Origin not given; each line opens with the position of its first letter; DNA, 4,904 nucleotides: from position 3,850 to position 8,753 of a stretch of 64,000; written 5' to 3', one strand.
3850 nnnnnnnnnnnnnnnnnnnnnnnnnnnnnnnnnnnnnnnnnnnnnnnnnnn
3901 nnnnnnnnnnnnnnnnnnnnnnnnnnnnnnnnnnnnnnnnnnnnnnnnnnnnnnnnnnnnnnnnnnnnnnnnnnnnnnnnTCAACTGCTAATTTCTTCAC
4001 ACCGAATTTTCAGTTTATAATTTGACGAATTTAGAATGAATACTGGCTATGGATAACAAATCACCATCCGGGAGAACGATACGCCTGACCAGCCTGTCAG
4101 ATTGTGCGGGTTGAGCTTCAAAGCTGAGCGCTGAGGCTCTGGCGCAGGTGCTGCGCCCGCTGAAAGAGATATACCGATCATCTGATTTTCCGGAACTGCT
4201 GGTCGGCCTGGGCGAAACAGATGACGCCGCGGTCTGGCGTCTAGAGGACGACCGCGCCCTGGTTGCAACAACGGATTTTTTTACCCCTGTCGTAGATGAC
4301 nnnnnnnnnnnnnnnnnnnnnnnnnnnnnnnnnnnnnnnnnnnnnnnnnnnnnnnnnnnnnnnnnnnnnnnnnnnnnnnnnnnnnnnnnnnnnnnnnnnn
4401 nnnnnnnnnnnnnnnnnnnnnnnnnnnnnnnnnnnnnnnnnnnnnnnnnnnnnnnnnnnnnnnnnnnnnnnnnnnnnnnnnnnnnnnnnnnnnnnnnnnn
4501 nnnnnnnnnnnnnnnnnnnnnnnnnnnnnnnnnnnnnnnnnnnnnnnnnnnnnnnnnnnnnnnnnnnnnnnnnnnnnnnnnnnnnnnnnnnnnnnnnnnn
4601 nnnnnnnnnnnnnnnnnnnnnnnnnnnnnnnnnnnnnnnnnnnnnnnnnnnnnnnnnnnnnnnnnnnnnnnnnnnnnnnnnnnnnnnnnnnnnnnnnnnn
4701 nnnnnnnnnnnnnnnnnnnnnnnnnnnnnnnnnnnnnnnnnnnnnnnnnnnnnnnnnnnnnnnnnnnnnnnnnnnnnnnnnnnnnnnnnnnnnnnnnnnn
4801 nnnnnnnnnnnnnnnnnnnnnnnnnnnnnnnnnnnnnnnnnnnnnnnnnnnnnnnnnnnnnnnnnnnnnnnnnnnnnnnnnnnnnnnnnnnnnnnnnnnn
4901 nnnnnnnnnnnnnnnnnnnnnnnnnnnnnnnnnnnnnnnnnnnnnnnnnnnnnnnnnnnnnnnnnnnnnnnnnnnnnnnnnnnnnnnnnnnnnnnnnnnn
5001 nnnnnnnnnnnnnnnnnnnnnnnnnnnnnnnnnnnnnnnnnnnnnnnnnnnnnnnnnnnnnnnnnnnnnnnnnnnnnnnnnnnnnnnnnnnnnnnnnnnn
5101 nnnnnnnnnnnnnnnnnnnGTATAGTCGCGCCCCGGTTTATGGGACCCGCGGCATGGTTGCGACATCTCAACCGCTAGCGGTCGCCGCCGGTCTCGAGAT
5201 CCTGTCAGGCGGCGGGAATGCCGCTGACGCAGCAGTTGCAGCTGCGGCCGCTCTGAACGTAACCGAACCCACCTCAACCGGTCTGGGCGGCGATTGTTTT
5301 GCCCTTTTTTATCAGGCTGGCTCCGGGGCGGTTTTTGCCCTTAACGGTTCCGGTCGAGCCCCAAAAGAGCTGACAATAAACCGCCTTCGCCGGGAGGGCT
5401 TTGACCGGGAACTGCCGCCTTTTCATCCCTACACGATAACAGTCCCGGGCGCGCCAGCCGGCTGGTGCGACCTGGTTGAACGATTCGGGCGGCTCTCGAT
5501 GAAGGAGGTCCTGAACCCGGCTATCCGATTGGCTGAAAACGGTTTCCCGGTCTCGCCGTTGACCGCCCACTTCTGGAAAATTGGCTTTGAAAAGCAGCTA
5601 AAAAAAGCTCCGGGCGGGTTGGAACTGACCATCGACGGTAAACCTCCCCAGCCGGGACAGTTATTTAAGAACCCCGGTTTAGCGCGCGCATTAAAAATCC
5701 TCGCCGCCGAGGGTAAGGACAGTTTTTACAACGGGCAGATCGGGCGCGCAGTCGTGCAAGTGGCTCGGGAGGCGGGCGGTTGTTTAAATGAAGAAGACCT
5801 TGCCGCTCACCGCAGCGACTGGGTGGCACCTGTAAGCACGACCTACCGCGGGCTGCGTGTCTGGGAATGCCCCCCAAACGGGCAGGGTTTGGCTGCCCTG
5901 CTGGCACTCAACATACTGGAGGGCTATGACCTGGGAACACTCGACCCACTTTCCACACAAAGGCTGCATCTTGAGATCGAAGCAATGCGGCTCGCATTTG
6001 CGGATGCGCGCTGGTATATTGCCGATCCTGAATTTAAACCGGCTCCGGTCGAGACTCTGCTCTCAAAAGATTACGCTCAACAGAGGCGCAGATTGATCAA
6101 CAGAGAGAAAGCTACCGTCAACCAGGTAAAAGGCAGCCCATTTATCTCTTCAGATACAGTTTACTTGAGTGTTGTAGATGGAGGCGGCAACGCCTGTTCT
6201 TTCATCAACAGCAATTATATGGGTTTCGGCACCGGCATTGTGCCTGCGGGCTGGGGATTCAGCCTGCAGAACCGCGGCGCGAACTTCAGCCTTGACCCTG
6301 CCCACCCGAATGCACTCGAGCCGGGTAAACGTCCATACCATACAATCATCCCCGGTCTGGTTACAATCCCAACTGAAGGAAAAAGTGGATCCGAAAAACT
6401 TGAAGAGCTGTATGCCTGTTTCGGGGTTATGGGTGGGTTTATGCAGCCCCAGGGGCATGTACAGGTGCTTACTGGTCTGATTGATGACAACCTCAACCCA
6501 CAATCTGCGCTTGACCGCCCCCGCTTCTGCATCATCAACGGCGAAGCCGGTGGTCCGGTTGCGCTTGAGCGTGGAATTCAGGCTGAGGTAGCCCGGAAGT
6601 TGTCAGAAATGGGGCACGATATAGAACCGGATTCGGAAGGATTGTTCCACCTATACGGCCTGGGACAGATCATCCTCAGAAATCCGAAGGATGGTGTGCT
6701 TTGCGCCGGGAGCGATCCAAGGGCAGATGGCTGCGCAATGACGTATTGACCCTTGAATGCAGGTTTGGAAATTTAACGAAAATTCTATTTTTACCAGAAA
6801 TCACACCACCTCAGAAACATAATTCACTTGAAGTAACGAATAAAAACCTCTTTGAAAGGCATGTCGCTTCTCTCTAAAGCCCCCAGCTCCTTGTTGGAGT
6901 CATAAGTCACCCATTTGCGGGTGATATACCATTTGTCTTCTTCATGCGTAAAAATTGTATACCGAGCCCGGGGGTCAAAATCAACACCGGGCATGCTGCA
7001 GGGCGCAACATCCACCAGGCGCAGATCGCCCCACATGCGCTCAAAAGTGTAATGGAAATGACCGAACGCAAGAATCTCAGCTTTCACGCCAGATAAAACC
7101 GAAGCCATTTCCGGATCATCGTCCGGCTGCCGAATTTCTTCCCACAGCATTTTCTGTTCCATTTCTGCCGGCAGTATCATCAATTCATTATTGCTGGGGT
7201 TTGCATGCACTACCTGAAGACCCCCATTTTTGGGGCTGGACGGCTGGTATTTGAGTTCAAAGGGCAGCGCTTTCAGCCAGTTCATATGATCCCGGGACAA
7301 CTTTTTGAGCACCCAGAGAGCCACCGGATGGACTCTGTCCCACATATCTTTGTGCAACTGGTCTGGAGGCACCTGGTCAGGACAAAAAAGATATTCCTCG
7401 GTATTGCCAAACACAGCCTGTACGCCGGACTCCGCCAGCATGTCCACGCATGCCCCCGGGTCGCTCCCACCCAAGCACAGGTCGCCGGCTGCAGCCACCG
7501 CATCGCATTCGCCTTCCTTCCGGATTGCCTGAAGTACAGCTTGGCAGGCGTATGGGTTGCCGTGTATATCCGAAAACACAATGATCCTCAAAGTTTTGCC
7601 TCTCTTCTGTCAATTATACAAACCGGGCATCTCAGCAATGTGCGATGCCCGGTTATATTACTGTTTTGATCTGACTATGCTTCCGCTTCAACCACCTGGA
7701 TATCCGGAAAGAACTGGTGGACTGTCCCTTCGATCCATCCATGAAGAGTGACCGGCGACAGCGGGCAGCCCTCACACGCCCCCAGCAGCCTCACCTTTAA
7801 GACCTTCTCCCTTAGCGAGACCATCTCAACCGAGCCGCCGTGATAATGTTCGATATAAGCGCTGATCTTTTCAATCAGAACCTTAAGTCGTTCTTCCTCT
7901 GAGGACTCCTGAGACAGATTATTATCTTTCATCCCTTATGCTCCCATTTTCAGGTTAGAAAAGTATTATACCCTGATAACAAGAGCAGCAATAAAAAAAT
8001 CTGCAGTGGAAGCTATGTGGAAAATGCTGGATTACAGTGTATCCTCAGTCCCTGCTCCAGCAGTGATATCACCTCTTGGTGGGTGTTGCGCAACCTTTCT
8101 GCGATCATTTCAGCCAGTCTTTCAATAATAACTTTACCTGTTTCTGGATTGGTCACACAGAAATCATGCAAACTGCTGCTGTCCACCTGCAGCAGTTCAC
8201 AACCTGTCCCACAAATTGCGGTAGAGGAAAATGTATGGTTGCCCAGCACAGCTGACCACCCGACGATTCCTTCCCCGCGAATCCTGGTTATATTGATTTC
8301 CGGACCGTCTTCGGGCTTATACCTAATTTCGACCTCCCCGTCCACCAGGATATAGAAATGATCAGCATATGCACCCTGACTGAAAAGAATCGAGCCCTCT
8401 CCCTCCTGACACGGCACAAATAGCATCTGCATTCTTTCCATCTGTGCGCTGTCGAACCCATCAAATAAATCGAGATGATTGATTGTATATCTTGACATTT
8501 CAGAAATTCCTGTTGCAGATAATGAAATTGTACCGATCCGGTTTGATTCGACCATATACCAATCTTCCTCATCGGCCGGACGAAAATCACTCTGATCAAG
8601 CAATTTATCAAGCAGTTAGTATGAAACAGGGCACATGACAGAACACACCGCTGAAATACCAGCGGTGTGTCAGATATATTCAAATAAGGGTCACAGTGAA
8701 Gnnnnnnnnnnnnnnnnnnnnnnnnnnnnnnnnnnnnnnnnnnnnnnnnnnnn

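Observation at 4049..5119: selD is itself a selenoprotein (UGA at 4112-4114), missed by the ORF caller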

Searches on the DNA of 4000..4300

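Call 10: search_rna_families(source=window, start=4000, end=4300, threshold=evalue, max_evalue=10)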
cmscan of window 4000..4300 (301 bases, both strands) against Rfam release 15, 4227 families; matches with E-value up to 10: 3.
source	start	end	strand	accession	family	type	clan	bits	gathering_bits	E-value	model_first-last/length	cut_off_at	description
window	4178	4223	+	RF00324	snoMBII-202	Gene; snRNA; snoRNA; CD-box;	-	15.8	40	0.94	1-84/84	no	Small nucleolar RNA MBII-202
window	4010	4073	+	RF00472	snosnR55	Gene; snRNA; snoRNA; CD-box;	CL00054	14.9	50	3.9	24-92/92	no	Small nucleolar RNA snR55/Z10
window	4117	4188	+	RF01501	Afu_199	Gene; snRNA; snoRNA; CD-box;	-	12.8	45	7.3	1-77/77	no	A. fimigatus snoRNA Afu_199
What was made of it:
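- Tried and rejected: At permissive E-values on 4000-4300 the only hits were chance snoRNA matches (call 10).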

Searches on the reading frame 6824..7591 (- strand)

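Call 25: search_protein_families(library=pfam, proteins=[window:6824-7591:-], max_evalue=0.00001)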
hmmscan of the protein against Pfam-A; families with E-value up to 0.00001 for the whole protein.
window:6824-7591:- (255 aa): 2 families
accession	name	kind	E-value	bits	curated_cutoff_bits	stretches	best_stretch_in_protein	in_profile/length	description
PF00149.33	Metallophos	-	1.9e-11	45.2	21.5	1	1-180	1-189/191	Calcineurin-like phosphoesterase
PF12850.12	Metallophos_2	-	2.2e-09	37.9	27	1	1-213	1-148/154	Calcineurin-like phosphoesterase superfamily domain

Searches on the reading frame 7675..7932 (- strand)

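Call 25: search_protein_families(library=pfam, proteins=[window:7675-7932:-], max_evalue=0.00001)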
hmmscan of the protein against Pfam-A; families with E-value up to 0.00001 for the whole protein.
window:7675-7932:- (85 aa): 1 family
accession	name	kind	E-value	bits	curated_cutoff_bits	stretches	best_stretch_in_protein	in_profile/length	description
PF01106.22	NifU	-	9.5e-17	61.3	27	1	19-82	4-67/67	NifU-like domain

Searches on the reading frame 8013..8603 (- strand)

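Call 25: search_protein_families(library=pfam, proteins=[window:8013-8603:-], max_evalue=0.00001)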
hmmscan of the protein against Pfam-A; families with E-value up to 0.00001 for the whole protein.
window:8013-8603:- (196 aa): 1 family
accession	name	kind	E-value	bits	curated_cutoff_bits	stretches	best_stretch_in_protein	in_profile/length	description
PF00027.35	cNMP_binding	-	2.7e-15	56.5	27.5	1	69-151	6-88/89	Cyclic nucleotide-binding domain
